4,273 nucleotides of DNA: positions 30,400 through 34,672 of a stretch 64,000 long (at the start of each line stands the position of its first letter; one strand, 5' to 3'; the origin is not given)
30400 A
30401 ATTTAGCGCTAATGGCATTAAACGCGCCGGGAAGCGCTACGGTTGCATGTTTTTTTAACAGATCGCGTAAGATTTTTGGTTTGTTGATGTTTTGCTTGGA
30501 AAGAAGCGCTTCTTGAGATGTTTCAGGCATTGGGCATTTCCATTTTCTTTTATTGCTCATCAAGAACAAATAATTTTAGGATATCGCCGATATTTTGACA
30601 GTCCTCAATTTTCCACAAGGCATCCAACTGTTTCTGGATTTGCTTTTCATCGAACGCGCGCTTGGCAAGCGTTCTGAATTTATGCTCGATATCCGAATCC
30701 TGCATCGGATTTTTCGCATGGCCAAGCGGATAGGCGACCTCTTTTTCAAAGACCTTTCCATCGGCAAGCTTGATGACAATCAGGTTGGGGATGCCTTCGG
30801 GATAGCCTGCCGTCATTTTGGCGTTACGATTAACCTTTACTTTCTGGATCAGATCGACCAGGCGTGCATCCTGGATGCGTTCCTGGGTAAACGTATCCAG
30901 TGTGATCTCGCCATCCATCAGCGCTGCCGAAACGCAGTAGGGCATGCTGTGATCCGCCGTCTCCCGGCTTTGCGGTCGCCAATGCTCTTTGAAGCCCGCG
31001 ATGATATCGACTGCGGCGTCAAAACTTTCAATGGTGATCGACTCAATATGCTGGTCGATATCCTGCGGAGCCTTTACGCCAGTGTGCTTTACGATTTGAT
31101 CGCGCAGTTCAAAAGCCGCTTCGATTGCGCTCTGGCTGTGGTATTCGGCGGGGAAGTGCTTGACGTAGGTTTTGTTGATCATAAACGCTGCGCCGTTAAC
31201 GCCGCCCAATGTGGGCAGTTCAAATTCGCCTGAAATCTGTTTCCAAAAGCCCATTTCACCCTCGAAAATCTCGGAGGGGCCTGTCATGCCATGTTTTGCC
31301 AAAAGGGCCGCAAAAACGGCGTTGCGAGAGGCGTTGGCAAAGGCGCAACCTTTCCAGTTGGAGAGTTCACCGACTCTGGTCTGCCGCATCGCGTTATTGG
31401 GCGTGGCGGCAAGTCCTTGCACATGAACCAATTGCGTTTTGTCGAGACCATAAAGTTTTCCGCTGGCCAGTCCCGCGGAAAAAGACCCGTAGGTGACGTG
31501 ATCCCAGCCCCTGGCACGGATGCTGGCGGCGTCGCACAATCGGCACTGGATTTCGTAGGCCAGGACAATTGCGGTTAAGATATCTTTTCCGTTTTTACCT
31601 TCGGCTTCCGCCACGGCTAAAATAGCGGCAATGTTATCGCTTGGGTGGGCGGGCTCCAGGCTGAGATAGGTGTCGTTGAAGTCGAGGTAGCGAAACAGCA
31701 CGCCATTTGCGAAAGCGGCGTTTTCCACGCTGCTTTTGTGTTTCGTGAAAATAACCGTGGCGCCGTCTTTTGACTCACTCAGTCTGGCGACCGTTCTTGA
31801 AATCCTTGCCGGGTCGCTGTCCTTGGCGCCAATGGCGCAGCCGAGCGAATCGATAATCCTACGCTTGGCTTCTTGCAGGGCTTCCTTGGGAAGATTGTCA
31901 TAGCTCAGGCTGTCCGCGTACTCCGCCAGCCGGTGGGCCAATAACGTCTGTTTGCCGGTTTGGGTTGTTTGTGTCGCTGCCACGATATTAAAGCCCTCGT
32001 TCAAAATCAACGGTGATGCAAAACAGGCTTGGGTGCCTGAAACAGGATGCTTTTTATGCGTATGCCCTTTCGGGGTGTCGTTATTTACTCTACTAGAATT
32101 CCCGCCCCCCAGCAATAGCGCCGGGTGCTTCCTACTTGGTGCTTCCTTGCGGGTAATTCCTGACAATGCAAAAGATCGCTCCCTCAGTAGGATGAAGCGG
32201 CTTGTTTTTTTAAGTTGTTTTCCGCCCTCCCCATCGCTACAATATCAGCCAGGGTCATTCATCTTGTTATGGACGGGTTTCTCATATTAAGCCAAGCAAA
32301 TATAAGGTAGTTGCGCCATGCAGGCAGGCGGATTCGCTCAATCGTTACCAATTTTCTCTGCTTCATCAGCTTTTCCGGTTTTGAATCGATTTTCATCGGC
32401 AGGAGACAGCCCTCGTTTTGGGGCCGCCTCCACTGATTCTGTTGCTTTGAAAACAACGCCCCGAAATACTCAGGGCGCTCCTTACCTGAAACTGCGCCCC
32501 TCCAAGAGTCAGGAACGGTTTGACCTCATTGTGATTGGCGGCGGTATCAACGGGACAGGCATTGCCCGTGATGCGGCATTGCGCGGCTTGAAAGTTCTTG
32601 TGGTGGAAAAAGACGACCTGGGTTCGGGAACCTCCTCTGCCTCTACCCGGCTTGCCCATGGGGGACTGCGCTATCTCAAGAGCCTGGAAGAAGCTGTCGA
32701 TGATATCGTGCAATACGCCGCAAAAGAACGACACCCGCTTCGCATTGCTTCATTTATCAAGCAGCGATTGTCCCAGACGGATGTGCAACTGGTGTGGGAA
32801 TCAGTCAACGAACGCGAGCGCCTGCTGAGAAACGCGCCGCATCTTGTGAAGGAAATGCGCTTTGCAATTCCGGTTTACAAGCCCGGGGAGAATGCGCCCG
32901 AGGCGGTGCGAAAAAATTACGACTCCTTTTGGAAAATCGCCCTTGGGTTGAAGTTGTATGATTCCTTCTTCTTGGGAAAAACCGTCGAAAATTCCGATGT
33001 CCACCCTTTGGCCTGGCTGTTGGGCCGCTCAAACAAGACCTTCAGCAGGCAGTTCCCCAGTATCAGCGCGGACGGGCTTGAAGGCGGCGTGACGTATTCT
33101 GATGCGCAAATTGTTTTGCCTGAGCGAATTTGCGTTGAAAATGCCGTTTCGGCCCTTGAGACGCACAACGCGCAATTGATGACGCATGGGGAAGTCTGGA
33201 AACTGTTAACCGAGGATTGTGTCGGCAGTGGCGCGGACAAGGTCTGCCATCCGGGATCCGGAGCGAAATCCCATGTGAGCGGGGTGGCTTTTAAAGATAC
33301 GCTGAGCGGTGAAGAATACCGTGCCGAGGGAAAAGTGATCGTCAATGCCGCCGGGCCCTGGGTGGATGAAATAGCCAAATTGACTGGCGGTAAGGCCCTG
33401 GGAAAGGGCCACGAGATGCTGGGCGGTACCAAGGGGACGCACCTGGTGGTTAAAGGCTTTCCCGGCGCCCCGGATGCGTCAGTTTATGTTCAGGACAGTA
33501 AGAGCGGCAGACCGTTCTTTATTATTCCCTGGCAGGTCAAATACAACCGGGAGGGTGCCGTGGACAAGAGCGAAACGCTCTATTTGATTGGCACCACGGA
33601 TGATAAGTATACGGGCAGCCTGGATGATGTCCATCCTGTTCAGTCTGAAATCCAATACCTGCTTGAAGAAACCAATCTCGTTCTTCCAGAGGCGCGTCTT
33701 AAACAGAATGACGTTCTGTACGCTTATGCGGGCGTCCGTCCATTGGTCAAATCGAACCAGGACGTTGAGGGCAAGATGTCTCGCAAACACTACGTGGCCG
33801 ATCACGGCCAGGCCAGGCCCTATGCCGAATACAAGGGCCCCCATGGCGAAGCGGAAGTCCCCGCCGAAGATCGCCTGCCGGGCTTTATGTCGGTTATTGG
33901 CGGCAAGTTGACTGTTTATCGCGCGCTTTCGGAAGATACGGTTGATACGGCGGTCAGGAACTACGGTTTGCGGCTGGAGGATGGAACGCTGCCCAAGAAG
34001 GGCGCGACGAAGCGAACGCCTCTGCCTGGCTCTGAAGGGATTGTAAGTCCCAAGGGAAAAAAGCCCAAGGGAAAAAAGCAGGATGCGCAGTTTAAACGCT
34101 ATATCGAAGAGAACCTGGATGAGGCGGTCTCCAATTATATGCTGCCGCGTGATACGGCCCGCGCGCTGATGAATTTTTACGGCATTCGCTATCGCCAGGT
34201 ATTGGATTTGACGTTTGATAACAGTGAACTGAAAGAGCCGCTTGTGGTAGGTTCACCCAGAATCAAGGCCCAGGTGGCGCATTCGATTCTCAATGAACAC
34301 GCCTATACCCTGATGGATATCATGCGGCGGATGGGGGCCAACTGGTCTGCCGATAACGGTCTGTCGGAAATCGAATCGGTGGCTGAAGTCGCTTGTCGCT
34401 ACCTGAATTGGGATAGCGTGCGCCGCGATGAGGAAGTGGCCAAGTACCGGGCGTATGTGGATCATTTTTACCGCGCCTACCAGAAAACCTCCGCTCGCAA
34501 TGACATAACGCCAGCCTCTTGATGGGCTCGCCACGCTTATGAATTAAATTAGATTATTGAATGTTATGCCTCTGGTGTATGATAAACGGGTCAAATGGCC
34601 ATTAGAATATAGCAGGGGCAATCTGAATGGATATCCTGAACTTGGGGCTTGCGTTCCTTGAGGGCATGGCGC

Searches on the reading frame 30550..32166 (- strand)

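Call 31: search_protein_families(library=pfam, proteins=[window:30550-32166:-], max_evalue=0.00001)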
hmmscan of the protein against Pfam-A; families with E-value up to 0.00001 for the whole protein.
window:30550-32166:- (538 aa): 2 families
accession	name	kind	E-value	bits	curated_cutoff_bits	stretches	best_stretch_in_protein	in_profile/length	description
PF03972.19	MmgE_PrpD_N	-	2e-86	289.6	32.1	1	79-316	2-240/244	MmgE/PrpD N-terminal domain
PF19305.4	MmgE_PrpD_C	-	5.3e-48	163.5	32.1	1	338-519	1-172/173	MmgE/PrpD C-terminal domain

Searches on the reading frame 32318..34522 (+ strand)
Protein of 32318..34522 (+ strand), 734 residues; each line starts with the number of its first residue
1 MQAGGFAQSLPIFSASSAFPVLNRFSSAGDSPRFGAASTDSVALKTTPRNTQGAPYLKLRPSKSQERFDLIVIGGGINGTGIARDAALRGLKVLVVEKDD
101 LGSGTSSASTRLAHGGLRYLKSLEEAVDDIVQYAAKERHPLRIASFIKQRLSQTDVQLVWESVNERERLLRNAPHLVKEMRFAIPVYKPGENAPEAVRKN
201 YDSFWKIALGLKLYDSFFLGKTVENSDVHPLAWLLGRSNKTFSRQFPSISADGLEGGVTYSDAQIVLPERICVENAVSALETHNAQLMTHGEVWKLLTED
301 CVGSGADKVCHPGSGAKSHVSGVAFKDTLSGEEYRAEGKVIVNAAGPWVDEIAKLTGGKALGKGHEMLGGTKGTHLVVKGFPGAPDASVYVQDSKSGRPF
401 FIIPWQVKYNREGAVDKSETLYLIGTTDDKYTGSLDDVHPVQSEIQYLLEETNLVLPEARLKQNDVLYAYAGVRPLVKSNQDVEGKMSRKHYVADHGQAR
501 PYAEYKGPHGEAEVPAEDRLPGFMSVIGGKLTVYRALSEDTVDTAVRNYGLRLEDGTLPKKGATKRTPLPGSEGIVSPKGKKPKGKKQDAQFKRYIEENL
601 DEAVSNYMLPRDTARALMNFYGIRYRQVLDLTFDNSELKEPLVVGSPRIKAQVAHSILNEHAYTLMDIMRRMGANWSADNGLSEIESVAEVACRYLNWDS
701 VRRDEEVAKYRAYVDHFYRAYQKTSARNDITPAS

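Call 31: search_protein_families(library=pfam, proteins=[window:32318-34522:+], max_evalue=0.00001)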
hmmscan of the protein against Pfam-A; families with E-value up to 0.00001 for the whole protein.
window:32318-34522:+ (734 aa): 2 families
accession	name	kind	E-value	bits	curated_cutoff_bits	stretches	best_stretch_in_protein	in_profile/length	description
PF01266.30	DAO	-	4.4e-42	145.3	27.9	1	69-494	1-332/353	FAD dependent oxidoreductase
PF16901.10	DAO_C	-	1.7e-17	63.9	31.4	1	564-702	3-125/126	C-terminal domain of alpha-glycerophosphate oxidase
